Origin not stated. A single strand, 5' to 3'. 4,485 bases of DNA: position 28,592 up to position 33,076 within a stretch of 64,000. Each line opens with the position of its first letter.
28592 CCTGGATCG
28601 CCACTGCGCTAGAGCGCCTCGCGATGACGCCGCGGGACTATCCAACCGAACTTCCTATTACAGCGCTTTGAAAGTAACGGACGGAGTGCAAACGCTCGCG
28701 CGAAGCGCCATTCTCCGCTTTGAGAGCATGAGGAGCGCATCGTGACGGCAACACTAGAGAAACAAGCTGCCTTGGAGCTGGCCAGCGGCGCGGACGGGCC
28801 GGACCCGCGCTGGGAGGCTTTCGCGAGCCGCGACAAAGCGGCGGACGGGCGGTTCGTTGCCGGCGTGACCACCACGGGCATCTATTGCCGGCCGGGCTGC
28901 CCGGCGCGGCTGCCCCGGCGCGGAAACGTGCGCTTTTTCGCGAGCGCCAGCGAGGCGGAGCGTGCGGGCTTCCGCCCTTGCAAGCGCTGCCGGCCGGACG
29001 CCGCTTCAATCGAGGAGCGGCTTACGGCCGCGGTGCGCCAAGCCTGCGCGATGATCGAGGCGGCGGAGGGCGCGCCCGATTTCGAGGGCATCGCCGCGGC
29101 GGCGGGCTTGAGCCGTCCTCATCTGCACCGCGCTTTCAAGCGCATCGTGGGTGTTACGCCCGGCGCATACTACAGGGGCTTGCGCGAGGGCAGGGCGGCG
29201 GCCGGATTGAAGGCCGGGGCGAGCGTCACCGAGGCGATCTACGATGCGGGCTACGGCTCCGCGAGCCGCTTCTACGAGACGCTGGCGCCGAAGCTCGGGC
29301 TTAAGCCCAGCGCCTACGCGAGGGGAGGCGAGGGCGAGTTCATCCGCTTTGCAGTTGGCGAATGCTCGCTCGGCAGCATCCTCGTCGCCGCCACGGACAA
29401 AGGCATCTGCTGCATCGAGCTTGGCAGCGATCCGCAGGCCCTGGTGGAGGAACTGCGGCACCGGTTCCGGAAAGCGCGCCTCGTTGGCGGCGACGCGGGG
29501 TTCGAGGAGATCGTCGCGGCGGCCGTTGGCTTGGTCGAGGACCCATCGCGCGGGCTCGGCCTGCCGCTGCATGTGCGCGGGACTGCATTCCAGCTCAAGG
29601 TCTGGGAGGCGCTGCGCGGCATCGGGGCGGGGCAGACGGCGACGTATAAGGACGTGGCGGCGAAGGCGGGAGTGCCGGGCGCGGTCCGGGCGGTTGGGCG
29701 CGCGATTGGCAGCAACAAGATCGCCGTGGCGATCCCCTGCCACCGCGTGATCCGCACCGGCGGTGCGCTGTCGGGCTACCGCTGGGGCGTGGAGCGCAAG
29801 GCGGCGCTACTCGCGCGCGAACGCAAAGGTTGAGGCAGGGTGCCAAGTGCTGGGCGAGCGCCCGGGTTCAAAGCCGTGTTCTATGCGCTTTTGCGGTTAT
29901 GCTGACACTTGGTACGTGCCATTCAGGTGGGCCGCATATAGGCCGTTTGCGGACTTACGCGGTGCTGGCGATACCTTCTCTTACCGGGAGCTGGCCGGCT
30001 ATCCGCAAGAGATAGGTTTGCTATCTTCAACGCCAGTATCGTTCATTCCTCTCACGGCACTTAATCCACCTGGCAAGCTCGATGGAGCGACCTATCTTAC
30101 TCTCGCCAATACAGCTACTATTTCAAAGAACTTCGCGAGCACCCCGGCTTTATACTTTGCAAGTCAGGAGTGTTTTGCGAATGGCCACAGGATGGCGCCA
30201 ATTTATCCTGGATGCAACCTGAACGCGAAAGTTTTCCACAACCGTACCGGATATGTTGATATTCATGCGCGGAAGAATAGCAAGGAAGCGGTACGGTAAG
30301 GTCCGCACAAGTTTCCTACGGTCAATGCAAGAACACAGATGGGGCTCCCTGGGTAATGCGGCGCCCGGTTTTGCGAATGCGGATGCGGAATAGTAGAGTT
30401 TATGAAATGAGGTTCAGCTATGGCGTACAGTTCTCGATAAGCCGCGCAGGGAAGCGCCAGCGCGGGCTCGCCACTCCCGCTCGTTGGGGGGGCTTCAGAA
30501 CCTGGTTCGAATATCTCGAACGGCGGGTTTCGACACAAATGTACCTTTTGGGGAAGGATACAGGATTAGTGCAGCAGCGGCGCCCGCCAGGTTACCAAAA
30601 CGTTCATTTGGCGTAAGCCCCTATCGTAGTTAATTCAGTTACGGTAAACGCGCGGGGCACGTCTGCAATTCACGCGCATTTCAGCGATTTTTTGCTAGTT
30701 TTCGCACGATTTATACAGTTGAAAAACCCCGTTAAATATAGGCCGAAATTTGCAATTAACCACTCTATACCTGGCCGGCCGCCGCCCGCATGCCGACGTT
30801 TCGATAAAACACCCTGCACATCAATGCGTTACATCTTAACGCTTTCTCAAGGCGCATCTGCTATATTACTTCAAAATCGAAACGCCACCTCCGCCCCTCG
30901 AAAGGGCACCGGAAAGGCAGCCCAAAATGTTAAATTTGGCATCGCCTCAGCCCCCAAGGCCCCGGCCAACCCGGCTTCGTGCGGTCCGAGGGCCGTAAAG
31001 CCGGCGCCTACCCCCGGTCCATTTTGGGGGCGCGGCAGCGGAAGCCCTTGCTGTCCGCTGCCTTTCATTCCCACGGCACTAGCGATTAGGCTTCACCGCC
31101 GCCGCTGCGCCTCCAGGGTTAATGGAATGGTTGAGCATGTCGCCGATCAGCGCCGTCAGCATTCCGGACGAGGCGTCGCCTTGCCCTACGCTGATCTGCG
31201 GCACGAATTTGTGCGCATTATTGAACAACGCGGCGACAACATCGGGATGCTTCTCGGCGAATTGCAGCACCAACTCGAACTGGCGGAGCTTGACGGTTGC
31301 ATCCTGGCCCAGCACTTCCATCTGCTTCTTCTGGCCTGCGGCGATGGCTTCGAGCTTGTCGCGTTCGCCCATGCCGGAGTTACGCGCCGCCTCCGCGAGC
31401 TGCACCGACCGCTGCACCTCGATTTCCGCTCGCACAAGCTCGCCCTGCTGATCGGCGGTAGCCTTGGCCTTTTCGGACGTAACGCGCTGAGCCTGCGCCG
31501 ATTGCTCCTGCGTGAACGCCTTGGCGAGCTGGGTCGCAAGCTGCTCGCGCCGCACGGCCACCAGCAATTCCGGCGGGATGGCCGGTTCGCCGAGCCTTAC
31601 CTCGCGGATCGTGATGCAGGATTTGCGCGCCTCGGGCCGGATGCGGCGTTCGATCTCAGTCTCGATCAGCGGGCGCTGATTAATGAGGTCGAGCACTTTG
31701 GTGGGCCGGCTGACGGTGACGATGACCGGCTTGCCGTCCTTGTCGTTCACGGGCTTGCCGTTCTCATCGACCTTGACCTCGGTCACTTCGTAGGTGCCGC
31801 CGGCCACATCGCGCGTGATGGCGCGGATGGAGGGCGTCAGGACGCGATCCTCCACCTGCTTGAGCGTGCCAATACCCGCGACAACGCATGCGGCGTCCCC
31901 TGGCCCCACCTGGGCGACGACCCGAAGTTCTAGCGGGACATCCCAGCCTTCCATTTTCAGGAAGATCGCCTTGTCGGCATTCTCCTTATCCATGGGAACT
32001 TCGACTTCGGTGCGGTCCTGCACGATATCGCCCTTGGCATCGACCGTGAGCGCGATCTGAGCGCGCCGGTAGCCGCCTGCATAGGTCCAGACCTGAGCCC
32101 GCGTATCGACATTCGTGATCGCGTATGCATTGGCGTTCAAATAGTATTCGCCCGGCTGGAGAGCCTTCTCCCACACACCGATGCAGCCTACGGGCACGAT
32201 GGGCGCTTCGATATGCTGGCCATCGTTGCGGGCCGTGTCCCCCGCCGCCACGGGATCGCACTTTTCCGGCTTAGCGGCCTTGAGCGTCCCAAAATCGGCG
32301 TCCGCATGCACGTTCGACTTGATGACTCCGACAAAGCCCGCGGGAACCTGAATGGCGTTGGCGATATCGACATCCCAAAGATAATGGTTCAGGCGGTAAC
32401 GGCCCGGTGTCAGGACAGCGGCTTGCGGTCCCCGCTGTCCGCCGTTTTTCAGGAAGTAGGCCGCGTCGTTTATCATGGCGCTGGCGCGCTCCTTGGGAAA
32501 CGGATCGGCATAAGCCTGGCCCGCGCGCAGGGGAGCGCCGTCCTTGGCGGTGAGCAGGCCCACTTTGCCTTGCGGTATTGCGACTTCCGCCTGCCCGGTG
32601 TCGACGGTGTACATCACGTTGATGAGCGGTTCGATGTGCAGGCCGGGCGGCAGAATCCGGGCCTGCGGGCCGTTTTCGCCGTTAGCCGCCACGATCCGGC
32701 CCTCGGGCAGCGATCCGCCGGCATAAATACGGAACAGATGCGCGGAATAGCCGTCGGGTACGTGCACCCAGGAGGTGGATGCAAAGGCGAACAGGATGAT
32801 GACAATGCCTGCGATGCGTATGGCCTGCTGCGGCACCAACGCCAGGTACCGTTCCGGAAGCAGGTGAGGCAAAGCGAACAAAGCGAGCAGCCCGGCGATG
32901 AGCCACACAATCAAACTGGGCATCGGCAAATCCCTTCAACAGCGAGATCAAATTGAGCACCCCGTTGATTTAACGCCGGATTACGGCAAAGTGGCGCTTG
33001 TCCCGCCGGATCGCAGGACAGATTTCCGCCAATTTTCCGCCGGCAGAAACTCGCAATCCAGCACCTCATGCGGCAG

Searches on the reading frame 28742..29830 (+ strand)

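Call 31: search_protein_families(library=pfam, proteins=[window:28742-29830:+], max_evalue=0.001)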
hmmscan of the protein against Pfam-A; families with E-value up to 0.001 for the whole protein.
window:28742-29830:+ (363 aa): 4 families
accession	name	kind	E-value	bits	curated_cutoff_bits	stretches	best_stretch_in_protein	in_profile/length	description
PF02805.21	Ada_Zn_binding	-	3.1e-32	110.8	23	1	23-86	2-65/65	Metal binding domain of Ada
PF01035.26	DNA_binding_1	-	1e-31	109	27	1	282-361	1-80/81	6-O-methylguanine DNA methyltransferase, DNA binding domain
PF12833.13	HTH_18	-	1.4e-17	64.1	33.6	1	117-194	1-79/80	Helix-turn-helix domain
PF00165.29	HTH_AraC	-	1.6e-10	41.2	26.6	1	117-143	14-40/42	Bacterial regulatory helix-turn-helix proteins, AraC family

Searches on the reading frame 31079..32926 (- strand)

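Call 47: search_protein_families(library=pfam, proteins=[window:31079-32926:-], max_evalue=0.00001)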
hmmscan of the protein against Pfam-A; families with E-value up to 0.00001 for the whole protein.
window:31079-32926:- (615 aa): 1 family
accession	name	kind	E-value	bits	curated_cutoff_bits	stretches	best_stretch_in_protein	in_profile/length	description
PF01145.31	Band_7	-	5.8e-10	39.9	23.6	0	325-479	55-176/176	SPFH domain / Band 7 family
